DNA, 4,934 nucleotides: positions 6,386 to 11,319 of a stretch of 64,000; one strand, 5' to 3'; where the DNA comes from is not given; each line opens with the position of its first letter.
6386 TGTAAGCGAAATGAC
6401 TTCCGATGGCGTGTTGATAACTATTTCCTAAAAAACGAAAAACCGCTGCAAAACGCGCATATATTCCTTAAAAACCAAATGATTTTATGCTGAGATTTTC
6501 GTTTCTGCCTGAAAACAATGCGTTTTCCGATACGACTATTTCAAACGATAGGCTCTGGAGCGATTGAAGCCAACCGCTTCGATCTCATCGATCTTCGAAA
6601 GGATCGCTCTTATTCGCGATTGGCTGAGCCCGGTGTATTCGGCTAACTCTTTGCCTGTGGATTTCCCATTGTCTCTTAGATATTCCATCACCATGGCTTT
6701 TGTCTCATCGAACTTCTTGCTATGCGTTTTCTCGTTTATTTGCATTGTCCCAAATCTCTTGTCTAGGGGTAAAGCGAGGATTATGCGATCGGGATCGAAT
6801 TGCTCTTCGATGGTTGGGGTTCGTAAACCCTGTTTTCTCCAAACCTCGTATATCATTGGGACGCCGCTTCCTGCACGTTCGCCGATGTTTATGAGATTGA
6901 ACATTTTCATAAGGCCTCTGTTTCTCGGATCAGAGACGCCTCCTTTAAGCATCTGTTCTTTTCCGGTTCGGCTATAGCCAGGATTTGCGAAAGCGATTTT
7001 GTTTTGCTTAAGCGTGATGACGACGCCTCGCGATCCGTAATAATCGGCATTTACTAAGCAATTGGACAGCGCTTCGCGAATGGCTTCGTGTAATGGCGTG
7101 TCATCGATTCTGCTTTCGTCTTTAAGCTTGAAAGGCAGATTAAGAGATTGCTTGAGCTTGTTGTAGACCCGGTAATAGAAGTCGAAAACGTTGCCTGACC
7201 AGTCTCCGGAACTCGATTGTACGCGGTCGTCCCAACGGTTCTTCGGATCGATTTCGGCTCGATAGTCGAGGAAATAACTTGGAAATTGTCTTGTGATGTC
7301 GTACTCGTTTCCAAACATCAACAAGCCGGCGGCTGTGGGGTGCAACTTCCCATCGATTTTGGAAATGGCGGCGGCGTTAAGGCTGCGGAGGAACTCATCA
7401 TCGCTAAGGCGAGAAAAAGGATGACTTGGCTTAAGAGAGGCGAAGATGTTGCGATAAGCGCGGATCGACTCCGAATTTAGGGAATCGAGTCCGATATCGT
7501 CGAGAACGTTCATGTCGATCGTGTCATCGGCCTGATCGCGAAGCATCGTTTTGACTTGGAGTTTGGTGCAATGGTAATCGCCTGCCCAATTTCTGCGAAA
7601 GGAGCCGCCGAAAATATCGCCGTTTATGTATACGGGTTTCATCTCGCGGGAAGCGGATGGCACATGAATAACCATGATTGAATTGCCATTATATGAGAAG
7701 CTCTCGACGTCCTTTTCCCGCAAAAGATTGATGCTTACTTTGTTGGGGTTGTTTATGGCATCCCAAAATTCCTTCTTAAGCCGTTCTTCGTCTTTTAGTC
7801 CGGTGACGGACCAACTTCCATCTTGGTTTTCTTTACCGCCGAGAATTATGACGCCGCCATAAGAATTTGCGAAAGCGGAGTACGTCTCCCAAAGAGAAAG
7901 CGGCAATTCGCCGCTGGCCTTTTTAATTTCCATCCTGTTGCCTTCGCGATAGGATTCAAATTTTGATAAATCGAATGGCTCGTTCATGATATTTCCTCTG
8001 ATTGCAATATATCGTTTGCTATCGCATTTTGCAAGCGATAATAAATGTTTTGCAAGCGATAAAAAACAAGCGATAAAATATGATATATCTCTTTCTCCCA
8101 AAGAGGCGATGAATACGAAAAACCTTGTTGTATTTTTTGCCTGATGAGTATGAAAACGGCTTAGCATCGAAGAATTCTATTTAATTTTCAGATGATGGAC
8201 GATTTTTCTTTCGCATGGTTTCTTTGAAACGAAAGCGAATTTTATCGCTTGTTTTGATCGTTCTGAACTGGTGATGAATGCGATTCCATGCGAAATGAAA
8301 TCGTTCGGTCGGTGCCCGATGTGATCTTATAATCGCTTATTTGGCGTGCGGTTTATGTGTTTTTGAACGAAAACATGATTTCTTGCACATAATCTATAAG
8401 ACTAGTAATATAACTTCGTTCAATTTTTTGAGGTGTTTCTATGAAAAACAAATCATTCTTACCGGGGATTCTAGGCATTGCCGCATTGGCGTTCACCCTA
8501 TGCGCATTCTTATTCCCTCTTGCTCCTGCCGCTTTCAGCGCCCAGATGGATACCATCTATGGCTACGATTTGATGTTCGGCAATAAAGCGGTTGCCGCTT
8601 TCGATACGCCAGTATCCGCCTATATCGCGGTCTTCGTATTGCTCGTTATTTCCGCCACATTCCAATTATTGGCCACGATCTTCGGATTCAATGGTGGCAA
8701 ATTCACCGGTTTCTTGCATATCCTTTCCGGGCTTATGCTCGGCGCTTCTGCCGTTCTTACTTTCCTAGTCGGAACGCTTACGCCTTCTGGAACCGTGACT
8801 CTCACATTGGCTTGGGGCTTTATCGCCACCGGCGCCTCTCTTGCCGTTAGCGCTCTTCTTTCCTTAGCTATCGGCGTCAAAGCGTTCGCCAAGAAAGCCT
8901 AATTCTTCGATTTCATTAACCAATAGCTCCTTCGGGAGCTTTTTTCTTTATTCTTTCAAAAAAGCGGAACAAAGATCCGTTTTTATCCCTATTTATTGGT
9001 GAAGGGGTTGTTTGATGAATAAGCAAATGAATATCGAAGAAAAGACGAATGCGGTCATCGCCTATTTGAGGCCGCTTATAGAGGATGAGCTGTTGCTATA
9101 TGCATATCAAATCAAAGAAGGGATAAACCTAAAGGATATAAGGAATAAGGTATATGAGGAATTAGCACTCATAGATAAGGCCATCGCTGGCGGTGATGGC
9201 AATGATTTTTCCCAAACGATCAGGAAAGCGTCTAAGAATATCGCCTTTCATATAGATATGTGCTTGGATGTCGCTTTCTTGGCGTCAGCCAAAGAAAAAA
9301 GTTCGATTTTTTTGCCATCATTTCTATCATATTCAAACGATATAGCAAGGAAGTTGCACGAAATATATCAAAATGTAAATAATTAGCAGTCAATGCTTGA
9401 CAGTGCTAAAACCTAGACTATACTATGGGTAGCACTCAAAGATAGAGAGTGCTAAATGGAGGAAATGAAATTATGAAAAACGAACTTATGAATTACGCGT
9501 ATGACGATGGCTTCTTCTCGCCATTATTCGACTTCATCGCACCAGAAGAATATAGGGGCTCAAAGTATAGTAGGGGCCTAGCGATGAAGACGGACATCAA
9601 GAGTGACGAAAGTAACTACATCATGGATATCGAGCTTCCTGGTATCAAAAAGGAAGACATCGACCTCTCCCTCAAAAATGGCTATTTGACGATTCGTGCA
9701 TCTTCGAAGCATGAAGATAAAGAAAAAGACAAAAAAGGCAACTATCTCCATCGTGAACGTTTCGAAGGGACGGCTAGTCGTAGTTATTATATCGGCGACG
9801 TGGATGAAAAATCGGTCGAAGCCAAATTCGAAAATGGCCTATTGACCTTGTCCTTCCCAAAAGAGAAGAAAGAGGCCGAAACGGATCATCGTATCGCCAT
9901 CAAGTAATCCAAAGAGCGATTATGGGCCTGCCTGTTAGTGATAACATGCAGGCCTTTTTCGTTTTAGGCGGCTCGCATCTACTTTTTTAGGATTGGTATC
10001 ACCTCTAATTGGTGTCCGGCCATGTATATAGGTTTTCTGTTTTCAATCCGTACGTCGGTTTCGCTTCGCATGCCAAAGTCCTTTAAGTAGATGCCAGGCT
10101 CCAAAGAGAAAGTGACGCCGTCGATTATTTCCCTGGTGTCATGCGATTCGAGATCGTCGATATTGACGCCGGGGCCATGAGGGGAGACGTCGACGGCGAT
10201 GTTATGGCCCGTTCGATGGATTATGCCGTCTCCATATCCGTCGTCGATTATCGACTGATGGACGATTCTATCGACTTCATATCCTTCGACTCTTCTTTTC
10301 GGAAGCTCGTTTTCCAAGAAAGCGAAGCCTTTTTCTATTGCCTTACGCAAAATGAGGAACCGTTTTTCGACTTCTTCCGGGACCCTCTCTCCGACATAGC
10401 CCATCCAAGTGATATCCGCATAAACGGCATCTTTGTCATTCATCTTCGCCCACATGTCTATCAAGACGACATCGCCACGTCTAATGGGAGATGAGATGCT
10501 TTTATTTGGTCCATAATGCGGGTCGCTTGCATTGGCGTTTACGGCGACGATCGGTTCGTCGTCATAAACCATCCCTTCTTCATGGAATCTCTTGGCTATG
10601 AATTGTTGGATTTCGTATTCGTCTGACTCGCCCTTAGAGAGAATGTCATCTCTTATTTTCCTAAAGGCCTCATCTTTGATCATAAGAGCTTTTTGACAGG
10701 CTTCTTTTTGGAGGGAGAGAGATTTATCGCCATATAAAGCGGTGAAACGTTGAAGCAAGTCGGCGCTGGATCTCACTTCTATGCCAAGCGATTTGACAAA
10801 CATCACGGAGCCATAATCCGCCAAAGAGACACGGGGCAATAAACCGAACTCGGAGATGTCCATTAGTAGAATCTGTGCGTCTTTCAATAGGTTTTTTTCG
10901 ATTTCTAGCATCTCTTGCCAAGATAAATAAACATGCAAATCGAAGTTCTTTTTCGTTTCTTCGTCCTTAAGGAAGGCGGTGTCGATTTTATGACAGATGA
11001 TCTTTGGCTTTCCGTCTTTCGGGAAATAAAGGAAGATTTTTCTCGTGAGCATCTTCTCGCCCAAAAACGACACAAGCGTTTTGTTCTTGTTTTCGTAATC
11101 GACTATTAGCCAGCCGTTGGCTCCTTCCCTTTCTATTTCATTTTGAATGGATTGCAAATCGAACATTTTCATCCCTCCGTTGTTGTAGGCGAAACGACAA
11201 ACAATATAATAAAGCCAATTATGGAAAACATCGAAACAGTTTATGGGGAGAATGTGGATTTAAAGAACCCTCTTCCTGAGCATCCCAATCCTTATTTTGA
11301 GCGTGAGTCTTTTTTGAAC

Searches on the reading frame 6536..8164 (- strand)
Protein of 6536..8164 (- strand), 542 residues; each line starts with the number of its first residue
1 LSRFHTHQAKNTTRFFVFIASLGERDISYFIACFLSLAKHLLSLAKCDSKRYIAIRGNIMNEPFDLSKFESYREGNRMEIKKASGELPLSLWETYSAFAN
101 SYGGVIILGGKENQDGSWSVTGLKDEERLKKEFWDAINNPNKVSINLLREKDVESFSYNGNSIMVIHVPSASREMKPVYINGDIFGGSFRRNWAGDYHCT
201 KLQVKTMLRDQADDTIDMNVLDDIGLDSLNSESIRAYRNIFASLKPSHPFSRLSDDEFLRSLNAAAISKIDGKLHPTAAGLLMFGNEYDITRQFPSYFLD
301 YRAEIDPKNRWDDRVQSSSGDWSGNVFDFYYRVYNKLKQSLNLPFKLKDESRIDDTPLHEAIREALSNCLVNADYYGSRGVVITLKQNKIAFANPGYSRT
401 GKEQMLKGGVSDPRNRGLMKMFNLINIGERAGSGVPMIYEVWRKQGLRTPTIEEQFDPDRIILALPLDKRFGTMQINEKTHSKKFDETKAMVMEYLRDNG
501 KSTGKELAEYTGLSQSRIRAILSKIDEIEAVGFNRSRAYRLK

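Call 36: search_protein_families(library=pfam, proteins=[window:6536-8164:-], max_evalue=0.001)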
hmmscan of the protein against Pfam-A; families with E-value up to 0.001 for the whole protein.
window:6536-8164:- (542 aa): 2 families
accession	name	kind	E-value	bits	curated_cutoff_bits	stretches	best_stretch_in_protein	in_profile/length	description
PF13749.12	HATPase_c_4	-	1.3e-10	41.6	26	1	381-456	4-82/89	Putative ATP-dependent DNA helicase recG C-terminal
PF04326.19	SLFN_AlbA_2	-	1.4e-09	38.9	25.3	1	74-193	1-111/118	Schlafen, AlbA_2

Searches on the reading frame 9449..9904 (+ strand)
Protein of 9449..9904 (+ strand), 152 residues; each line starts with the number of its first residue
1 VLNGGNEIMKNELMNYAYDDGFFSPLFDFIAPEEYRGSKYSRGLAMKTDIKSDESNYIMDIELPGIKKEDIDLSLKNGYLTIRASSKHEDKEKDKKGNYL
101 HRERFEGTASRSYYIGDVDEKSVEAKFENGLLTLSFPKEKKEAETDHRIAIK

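Call 36: search_protein_families(library=pfam, proteins=[window:9449-9904:+], max_evalue=0.001)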
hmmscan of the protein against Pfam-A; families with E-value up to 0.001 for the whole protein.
window:9449-9904:+ (152 aa): 2 families
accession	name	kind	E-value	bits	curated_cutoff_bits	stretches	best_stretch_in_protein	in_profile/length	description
PF00011.27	HSP20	-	9.7e-19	67.8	20.8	1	49-151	1-101/102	Hsp20/alpha crystallin family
PF17886.7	ArsA_HSP20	-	2.3e-06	27.5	22.5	1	55-86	2-33/63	HSP20-like domain found in ArsA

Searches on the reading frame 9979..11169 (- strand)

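Call 36: search_protein_families(library=pfam, proteins=[window:9979-11169:-], max_evalue=0.001)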
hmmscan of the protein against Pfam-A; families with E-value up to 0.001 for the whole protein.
window:9979-11169:- (396 aa): 1 family
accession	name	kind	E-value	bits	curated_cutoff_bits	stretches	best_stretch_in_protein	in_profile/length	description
PF00557.29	Peptidase_M24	-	2.9e-32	112.6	23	1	157-376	2-207/208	Metallopeptidase family M24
